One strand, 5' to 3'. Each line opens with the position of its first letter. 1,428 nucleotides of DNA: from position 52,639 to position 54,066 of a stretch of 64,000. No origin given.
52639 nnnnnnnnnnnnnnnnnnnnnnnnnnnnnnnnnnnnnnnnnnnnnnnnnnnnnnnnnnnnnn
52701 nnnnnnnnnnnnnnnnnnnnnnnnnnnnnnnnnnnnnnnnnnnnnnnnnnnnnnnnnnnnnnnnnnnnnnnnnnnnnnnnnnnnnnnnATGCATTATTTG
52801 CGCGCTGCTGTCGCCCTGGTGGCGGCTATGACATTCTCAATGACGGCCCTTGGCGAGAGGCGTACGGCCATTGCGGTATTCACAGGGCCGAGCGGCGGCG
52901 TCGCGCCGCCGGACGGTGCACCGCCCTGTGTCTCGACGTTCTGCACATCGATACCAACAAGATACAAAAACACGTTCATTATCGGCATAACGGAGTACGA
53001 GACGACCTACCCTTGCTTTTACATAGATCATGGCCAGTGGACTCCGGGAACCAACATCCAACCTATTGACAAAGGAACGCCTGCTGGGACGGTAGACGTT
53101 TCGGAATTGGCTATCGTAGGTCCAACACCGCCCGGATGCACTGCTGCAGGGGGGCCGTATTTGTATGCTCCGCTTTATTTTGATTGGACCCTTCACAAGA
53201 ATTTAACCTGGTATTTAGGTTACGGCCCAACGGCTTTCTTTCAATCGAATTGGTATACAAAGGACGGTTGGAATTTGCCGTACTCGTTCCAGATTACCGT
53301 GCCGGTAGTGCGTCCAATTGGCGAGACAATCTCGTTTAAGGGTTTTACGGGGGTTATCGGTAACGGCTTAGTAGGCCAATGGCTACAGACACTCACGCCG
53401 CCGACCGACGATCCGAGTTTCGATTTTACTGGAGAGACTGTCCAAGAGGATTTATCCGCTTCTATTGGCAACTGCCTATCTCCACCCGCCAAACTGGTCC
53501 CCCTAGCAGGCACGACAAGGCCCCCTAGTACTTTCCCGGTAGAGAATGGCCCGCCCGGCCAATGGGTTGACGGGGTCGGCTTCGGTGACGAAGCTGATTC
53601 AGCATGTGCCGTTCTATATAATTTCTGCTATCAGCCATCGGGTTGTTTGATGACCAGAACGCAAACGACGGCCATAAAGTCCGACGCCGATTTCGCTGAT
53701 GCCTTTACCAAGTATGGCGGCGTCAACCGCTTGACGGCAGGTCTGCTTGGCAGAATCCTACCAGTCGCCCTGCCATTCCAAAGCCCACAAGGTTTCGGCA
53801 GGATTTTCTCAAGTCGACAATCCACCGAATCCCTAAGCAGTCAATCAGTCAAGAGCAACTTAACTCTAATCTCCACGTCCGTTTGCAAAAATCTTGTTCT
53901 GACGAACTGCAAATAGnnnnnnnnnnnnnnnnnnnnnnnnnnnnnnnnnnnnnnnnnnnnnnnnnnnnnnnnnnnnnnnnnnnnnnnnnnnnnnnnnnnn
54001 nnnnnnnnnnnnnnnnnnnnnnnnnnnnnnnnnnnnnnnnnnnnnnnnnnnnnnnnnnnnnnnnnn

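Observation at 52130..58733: Three tandem, diversified copies of a two-gene secreted-protein cassette with a conserved leader: candidate undescribed system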

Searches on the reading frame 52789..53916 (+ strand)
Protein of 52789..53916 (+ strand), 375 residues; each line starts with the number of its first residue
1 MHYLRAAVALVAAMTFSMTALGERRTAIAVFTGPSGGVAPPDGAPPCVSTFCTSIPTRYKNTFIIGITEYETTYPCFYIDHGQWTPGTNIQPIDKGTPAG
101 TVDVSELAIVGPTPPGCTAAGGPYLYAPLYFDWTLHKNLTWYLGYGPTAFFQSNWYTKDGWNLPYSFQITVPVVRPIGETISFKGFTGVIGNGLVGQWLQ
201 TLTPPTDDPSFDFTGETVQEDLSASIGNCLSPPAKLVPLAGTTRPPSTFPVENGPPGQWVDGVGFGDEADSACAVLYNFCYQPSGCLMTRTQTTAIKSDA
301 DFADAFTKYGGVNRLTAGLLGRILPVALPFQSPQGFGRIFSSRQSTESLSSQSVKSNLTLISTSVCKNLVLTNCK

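Call 3: search_protein_families(library=pfam, proteins=[window:52789-53916:+], max_evalue=1)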
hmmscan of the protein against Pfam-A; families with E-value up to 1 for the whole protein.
window:52789-53916:+ (375 aa): 0 families

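Call 4: search_protein_families(library=ncbifam, proteins=[window:52789-53916:+], max_evalue=1)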
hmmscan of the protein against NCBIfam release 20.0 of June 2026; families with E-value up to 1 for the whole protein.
window:52789-53916:+ (375 aa): 0 families

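Call 6: find_homologous_proteins(query=window:52789-53916:+)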
Query window:52789-53916:+ (375 aa): 35 proteins with E <= 0.001 among 8000 candidates.
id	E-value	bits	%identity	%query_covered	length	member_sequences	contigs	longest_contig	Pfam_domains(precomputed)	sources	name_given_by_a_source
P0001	1.6e-257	872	100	100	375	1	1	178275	-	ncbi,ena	-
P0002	3.0e-129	449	60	100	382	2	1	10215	-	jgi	jgi:hypothetical protein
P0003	6.9e-90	320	57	73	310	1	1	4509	-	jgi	jgi:hypothetical protein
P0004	8.3e-89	316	48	99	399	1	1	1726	-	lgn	-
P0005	5.4e-88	314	51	90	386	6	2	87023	-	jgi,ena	jgi:hypothetical protein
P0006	5.6e-86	307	48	96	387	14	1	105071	-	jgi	jgi:hypothetical protein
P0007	6.7e-84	300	52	86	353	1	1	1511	-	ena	-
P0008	2.4e-83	298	47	96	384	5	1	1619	-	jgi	jgi:hypothetical protein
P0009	6.7e-73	264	48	80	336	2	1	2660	-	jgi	jgi:hypothetical protein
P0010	8.6e-72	260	45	91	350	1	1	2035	-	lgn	-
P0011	4.9e-70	255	44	91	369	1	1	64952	-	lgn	-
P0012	5.1e-67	245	46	86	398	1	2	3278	-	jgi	jgi:hypothetical protein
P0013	1.8e-64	236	45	86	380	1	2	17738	-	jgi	jgi:hypothetical protein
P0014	9.4e-60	221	42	100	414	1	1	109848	-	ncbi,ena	-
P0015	2.6e-57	213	46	75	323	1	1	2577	-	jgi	jgi:hypothetical protein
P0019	1.0e-43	168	40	92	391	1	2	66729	-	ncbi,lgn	ncbi:MAG: hypothetical protein ACREDT_12125 [Methylocella sp.]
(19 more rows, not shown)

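Call 9: find_encoding_contigs(protein=P0001, flank=10000, max_places=3)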
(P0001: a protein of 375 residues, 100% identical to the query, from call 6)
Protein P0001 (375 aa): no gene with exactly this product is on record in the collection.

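Call 10: find_related_loci(query=window:52789-53916:+, collection=genome_contigs, flank=10000)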
Query window:52789-53916:+ (375 aa) in genome_contigs; peptide patterns used: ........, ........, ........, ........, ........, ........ (x = any residue, [..] = any of these).
158 stretches matched a pattern, but none encodes a relative of the query by tblastn (E <= 1e-3).
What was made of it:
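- Tried and rejected: The first genome_contigs scan, with a single protein, found nothing (call 10).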

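Call 14: find_encoding_contigs(protein=P0014, flank=10000, max_places=2)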
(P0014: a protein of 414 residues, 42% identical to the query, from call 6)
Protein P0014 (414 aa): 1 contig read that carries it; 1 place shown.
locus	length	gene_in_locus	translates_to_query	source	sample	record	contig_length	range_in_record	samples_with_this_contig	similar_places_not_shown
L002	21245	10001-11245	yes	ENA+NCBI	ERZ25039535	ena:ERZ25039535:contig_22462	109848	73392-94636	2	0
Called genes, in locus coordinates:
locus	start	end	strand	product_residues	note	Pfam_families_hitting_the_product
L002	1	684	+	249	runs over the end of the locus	PF00005:ABC_tran, PF02463:SMC_N (faint)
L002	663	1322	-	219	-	-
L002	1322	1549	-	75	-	-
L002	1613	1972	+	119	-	PF01458:SUFBD_core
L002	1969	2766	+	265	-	PF00266:Aminotran_5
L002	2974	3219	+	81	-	PF00266:Aminotran_5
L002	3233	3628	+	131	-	PF01883:FeS_assembly_P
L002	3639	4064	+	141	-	PF00903:Glyoxalase, PF12681:Glyoxalase_2 (faint), PF18029:Glyoxalase_6 (weak)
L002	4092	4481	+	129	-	PF01521:Fe-S_biosyn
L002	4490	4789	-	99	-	PF13441:Gly-zipper_YMGG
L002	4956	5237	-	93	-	-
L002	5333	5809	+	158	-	PF04191:PEMT, PF04140:ICMT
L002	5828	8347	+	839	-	PF00403:HMA, PF00122:E1-E2_ATPase, PF00702:Hydrolase, PF00403:HMA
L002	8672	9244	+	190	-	-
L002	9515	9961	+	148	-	-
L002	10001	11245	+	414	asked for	-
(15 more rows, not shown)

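Call 15: find_encoding_contigs(protein=P0006, flank=10000, max_places=2)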
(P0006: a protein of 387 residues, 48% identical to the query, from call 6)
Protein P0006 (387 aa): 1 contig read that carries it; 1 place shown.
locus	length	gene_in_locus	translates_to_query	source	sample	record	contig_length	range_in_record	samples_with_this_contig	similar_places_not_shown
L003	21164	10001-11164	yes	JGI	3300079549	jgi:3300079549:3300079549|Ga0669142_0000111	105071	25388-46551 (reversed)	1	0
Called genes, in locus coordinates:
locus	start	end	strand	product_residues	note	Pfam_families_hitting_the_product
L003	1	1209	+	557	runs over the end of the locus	PF14849:YidC_periplas, PF02096:60KD_IMP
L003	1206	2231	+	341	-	PF14804:Jag_N, PF13083:KH_KhpA-B, PF01424:R3H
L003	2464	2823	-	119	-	PF13237:Fer4_10 (weak), PF12837:Fer4_6 (faint), PF12838:Fer4_7, PF13187:Fer4_9 (weak), PF00037:Fer4, PF12797:Fer4_2 (weak)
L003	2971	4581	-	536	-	PF03255:ACCA (weak), PF01039:Carboxyl_trans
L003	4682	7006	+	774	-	PF05192:MutS_III (faint), PF00488:MutS_V, PF01713:Smr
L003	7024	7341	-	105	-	PF01381:HTH_3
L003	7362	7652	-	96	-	PF05015:HigB-like_toxin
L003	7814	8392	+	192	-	PF00884:Sulfatase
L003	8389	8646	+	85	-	-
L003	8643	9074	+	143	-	PF01850:PIN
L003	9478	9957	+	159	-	-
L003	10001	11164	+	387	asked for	-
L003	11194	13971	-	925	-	PF05170:AsmA, PF05359:DUF748, PF27051:TamB_N (faint), PF05170:AsmA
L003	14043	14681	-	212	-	PF03167:UDG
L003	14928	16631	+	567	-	PF02541:Ppx-GppA, PF21447:Ppx-GppA_III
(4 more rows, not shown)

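Call 16: find_encoding_contigs(protein=P0019, flank=10000, max_places=2)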
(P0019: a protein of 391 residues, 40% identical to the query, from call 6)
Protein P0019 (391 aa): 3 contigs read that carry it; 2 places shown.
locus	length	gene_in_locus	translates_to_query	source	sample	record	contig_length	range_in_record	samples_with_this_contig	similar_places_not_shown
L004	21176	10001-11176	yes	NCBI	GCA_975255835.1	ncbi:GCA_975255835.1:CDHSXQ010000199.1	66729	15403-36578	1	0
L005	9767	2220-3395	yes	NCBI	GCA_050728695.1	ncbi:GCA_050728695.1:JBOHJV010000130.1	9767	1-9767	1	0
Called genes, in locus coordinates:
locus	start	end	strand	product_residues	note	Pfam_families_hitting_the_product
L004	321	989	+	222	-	PF00753:Lactamase_B (faint), PF12706:Lactamase_B_2, PF13483:Lactamase_B_3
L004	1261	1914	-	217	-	PF02798:GST_N, PF13417:GST_N_3, PF13409:GST_N_2, PF00043:GST_C (weak), PF13410:GST_C_2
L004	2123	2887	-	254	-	PF00005:ABC_tran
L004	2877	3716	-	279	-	PF01061:ABC2_membrane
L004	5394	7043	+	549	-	PF01566:Nramp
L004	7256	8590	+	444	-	PF00275:EPSP_synthase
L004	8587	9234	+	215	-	PF00406:ADK (weak), PF02224:Cytidylate_kin, PF13207:AAA_17 (faint)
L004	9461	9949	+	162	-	-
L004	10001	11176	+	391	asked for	-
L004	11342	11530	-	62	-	-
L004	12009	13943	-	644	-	PF13292:DXP_synthase_N, PF00676:E1_dh (weak), PF02779:Transket_pyr, PF02780:Transketolase_C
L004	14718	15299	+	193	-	PF03729:DUF308 (weak)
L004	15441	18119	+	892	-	PF01326:PPDK_N, PF00391:PEP-utilizers, PF02896:PEP-utilizers_C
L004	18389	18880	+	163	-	PF05050:Methyltransf_21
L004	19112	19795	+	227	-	PF00486:Trans_reg_C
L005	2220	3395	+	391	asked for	-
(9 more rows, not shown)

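Call 27: predict_structure(alignment_id=A1)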
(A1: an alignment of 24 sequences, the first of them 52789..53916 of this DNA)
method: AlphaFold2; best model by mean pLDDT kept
length: 375 residues; sequences in the alignment: 24
mean_pLDDT: 84.3   pTM: 0.79
mean pLDDT of the five models: 84.3, 82.6, 82.5, 81.6, 80.6
residues with pLDDT >= 90: 213; 70-90: 101; 50-70: 29; < 50: 32
segments of 3 or more residues with pLDDT < 50: 1-22, 235-243
pLDDT, mean of each block of 10 residues (from residue 1): 33 43 75 72 76 92 96 93 96 96 97 93 95 96 92 95 95 94 83 84 96 96 82 54 67 93 84 88 89 93 88 91 75 88 77 87 80 73
secondary structure, 60 per line:
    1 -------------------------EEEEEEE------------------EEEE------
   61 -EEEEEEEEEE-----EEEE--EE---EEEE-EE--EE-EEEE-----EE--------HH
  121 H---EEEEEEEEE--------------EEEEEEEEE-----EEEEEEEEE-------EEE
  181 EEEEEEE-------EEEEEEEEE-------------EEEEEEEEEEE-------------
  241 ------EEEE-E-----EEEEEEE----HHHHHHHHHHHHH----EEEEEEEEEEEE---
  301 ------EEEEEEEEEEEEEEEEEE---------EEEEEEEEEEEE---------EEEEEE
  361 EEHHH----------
elements in order: E26-32 E51-54 E62-71 E77-80 E88-91 E100-103 E125-133 E148-156 E162-170 E178-187 E195-203 E217-227 E247-250 E258-264 H269-281 E286-297 E307-324 E334-345 E355-362
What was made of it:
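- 52789..53916 (+): Large gene 1. It encodes 375 aa with a Sec signal peptide and 10 Cys. The protein is almost entirely beta. Its lineage is closest to P0002 (62%). Model with pLDDT 84.3 and pTM 0.79 (call 27).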

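Call 44: search_solved_structures(query=A1, max_evalue=10)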
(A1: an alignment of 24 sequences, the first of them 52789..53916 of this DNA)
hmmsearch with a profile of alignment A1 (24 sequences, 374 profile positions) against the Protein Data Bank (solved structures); distinct sequences matched with E-value up to 10: 0.
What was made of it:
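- No toxin, peptidase or nuclease domain was detected (calls 3, 4, 44).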

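Call 46: find_homologous_proteins(query=A1, max_evalue=0.01)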
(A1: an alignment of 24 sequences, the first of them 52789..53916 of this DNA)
Query A1 (24 sequences) (375 aa, profile of the alignment): 28 proteins with E <= 0.01 among 8000 candidates.
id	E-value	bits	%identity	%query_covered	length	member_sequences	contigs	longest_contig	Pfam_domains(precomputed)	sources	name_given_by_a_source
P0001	9.1e-135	468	100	100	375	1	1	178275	-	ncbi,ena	-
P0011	2.9e-134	466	44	91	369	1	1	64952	-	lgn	-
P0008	2.1e-132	460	47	96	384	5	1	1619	-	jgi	jgi:hypothetical protein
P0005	4.3e-132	459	51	90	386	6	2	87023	-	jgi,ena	jgi:hypothetical protein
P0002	1.3e-131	457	60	100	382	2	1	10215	-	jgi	jgi:hypothetical protein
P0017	3.3e-131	456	39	99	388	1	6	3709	-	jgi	jgi:hypothetical protein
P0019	3.7e-131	456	40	92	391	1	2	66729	-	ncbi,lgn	ncbi:MAG: hypothetical protein ACREDT_12125 [Methylocella sp.]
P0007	8.3e-129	448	52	86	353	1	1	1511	-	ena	-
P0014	1.2e-123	431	42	100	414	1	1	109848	-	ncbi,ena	-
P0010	1.5e-123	431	45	91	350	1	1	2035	-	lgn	-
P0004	1.8e-122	427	48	99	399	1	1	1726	-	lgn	-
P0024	6.8e-118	412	35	92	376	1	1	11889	-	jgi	jgi:hypothetical protein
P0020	6.1e-116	406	35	97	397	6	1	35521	-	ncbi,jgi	ncbi:MAG TPA: hypothetical protein VIF02_09285 [Methylocella sp.]|jgi:hypothetical protein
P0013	5.5e-111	390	45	86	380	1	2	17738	-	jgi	jgi:hypothetical protein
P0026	2.2e-110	388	37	86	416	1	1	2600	-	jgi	jgi:hypothetical protein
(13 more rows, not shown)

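Call 48: search_protein_families(library=padloc, proteins=[window:52789-53916:+], max_evalue=1)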
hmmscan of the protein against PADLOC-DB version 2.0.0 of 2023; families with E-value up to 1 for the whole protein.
window:52789-53916:+ (375 aa): 0 families
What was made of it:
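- On Polymorphic toxin-immunity modules (CDI/Rhs-like): No toxin domain was found (calls 3, 4, 44, 48).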

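Call 49: search_protein_families(library=phrogs, proteins=[window:52789-53916:+], max_evalue=1)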
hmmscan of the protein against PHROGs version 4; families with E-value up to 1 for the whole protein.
window:52789-53916:+ (375 aa): 0 families

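Call 56: search_protein_representatives(alignment_id=A1)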
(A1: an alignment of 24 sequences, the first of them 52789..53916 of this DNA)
Query: 24 sequences, 374 profile positions. Proteins with E-value up to 0.001 (for the whole library): 610; up to 1e-10: 192; up to 1e-30: 70. The best 150 are listed.
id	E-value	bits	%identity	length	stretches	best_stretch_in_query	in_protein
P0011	9.1e-135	466.1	-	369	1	1-372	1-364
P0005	1.4e-132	458.9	-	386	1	1-374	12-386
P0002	4.0e-132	457.4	-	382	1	1-365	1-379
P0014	4.0e-124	431.1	-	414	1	1-373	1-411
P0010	4.8e-124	430.8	-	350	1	1-362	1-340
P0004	5.6e-123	427.3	-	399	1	1-365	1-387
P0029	6.5e-120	417.2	-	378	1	1-373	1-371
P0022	7.0e-115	400.7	-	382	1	1-373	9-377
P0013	1.8e-111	389.5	-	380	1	1-340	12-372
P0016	7.6e-109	380.8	-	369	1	1-373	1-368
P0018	4.5e-106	371.7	-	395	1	1-346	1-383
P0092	9.5e-105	367.3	-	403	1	1-363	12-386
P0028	5.5e-103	361.5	-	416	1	1-368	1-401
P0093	1.0e-100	354.1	-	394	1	1-361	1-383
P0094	1.6e-98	346.8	-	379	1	1-361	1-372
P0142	1.1e-31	126.8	-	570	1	11-333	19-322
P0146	1.1e-28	116.9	-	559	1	56-332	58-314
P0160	6.4e-19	84.8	-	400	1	179-325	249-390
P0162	8.1e-18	81.2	-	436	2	179-325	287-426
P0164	1.6e-17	80.2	-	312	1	179-328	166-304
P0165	1.7e-17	80.2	-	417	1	167-334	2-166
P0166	2.6e-17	79.5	-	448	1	122-331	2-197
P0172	2.3e-16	76.4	-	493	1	166-325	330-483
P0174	2.8e-16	76.2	-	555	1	122-325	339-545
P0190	5.6e-15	71.9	-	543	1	178-317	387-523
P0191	8.5e-15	71.3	-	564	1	177-330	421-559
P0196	3.7e-14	69.2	-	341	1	179-325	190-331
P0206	2.7e-13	66.4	-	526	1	179-323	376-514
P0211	4.1e-13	65.7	-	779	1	177-323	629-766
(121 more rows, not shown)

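Call 57: search_protein_families(library=pfam, proteins=[P0142, P0146, P0160, P0162, P0172, P0174, P0190, P0191, P0206, P0211], max_evalue=0.01)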
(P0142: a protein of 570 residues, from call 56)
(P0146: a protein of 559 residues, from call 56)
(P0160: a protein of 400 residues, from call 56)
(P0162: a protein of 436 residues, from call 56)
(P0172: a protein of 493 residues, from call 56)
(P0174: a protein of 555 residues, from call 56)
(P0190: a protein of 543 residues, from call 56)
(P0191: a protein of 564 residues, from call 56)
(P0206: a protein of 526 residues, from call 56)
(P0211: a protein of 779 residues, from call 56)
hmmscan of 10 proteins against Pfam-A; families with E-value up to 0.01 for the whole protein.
P0142 (570 aa): 0 families

P0146 (559 aa): 0 families

P0160 (400 aa): 0 families

P0162 (436 aa): 1 family
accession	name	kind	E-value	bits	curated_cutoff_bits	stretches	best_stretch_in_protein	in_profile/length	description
PF01833.30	TIG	-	0.0022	18.4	20.9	1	187-274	1-73/84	IPT/TIG domain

P0172 (493 aa): 0 families

P0174 (555 aa): 3 families
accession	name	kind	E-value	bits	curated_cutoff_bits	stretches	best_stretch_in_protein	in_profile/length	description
PF18911.6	PKD_4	-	1.9e-10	41.1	27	1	316-403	3-83/85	PKD domain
PF22352.2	K319L-like_PKD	-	1.3e-09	38.4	27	1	331-403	12-84/84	K319L-like, PKD domain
PF00801.26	PKD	-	4.5e-06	27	23.5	1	329-399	13-77/80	PKD domain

P0190 (543 aa): 2 families
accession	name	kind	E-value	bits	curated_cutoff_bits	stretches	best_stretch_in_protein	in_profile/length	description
PF00872.24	Transposase_mut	-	1e-10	41.5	21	1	4-63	236-295/379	Transposase, Mutator family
PF01833.30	TIG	-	0.00039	20.8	20.9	0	288-372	1-71/84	IPT/TIG domain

P0191 (564 aa): 0 families

P0206 (526 aa): 1 family
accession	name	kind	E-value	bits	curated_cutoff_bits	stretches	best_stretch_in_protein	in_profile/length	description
PF01833.30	TIG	-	2.7e-09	37.3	20.9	2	166-237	1-60/84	IPT/TIG domain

P0211 (779 aa): 0 families

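Call 59: list_cluster_members(proteins=[P0160, P0162, P0174, P0206, P0211, P0191, P0142, P0196, P0164, P0146])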
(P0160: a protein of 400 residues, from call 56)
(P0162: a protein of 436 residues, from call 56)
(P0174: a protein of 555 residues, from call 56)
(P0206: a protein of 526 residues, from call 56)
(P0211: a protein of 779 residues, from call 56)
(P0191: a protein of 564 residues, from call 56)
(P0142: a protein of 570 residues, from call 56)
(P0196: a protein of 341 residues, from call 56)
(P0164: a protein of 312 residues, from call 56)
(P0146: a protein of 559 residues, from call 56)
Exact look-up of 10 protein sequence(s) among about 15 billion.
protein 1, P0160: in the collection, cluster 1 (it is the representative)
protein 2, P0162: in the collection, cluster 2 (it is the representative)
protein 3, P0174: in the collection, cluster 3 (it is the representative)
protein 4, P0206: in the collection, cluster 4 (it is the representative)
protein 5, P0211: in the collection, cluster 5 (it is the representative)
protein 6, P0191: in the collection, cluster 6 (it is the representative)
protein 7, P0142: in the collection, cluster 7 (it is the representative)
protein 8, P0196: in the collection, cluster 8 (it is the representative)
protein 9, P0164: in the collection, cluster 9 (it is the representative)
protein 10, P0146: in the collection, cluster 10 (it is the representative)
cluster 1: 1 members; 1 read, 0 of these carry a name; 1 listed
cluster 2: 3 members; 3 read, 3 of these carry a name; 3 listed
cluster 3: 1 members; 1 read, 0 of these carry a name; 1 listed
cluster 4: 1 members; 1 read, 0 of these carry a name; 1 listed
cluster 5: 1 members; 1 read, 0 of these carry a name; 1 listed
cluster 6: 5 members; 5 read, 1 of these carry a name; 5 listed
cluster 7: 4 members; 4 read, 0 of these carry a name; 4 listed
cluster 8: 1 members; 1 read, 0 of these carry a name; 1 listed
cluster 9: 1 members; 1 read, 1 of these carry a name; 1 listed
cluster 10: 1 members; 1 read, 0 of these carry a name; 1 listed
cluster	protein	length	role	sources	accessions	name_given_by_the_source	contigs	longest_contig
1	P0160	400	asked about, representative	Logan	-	-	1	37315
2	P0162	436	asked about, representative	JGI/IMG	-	hypothetical protein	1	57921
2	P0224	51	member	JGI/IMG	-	hypothetical protein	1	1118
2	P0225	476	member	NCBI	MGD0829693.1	MAG: hypothetical protein ABR907_02035 [Terracidiphilus sp.]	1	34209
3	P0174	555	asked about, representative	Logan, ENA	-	-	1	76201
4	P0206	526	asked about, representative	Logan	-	-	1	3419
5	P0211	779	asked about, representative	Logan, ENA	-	-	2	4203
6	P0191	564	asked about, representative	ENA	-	-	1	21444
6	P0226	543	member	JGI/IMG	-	hypothetical protein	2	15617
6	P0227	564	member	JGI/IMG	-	-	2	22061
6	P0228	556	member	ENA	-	-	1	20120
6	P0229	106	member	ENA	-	-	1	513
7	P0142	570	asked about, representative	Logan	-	-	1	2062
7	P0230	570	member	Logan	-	-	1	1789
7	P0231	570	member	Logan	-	-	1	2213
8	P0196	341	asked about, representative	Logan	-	-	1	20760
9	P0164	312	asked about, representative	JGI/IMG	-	hypothetical protein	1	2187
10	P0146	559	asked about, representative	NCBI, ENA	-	-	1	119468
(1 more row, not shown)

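Call 60: find_encoding_contigs(protein=P0162, flank=6000, max_places=2)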
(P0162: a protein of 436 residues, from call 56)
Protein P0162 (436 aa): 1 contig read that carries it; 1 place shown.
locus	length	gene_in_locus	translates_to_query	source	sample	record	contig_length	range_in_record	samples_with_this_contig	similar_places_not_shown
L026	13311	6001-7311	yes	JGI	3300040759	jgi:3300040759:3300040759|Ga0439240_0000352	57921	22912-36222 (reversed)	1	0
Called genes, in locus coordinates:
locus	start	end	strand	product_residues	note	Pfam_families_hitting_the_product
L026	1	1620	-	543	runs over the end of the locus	PF22694:CtpB_N-like (weak), PF13180:PDZ_2 (weak), PF03572:Peptidase_S41, PF28547:CHD_PDZ-protease (faint)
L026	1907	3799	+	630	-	PF13205:Big_5, PF11999:Ice_binding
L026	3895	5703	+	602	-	PF00691:OmpA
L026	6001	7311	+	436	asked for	-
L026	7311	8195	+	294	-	-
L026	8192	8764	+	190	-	-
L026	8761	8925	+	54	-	-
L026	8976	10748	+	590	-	PF13623:SurA_N_2 (weak), PF13624:SurA_N_3, PF09312:SurA_N, PF13145:Rotamase_2, PF13616:Rotamase_3, PF00639:Rotamase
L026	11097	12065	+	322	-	PF13411:MerR_1 (faint), PF13432:TPR_16 (weak), PF00515:TPR_1, PF07719:TPR_2 (weak), PF13181:TPR_8 (weak), PF13424:TPR_12 (weak), PF13432:TPR_16 (weak), PF13414:TPR_11, +6 more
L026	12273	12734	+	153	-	PF07883:Cupin_2, PF02311:AraC_binding (weak)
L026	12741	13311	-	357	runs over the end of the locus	PF02578:Cu-oxidase_4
